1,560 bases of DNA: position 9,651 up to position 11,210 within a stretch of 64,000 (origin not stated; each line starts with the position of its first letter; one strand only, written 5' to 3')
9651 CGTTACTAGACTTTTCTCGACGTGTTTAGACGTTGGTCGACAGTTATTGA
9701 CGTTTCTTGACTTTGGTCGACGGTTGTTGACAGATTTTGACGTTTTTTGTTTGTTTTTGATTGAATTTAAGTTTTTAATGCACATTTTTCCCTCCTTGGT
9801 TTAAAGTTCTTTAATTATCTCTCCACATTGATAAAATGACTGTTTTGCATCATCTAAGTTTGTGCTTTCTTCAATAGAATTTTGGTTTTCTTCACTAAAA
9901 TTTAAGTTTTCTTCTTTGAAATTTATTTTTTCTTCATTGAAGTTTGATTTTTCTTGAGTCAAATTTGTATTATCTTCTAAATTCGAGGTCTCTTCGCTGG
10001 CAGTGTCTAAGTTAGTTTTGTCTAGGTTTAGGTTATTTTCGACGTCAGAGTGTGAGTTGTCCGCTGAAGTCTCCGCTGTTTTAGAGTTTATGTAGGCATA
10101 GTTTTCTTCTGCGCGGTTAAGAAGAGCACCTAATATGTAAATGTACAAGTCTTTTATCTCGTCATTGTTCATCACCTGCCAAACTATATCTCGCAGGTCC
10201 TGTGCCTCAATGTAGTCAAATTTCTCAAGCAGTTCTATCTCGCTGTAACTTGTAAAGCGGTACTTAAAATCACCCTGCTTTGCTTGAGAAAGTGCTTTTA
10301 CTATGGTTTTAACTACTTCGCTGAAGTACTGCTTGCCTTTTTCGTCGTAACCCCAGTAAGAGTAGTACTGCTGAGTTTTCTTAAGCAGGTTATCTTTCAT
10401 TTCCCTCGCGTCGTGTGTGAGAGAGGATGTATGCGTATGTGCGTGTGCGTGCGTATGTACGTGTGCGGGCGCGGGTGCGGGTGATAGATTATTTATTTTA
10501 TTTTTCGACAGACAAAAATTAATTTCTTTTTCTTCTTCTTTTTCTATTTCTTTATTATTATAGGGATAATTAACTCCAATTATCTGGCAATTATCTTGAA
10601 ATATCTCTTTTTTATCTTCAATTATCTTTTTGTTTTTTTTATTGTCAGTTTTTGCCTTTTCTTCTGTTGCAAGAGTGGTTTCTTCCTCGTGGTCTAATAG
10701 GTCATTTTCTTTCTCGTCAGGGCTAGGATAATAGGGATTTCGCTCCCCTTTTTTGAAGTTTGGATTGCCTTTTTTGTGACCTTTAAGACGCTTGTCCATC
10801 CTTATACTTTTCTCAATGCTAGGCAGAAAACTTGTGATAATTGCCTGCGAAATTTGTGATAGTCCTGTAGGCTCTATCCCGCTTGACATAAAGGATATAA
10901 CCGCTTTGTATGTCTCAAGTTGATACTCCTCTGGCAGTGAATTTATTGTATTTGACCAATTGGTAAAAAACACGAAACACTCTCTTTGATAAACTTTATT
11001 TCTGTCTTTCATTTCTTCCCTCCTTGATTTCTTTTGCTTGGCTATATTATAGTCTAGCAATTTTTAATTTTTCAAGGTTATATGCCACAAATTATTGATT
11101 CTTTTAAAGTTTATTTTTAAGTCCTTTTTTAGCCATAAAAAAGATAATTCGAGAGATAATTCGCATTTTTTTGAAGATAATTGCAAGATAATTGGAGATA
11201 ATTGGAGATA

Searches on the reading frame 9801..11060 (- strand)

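Call 67: search_protein_families(library=pfam, proteins=[window:9801-11060:-], max_evalue=0.00001)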
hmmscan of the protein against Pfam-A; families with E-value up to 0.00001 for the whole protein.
window:9801-11060:- (419 aa): 1 family
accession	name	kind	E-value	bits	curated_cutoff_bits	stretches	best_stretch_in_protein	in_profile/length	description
PF19808.4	DUF6291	-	4.1e-07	30.5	27.2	1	29-87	2-59/79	Family of unknown function (DUF6291)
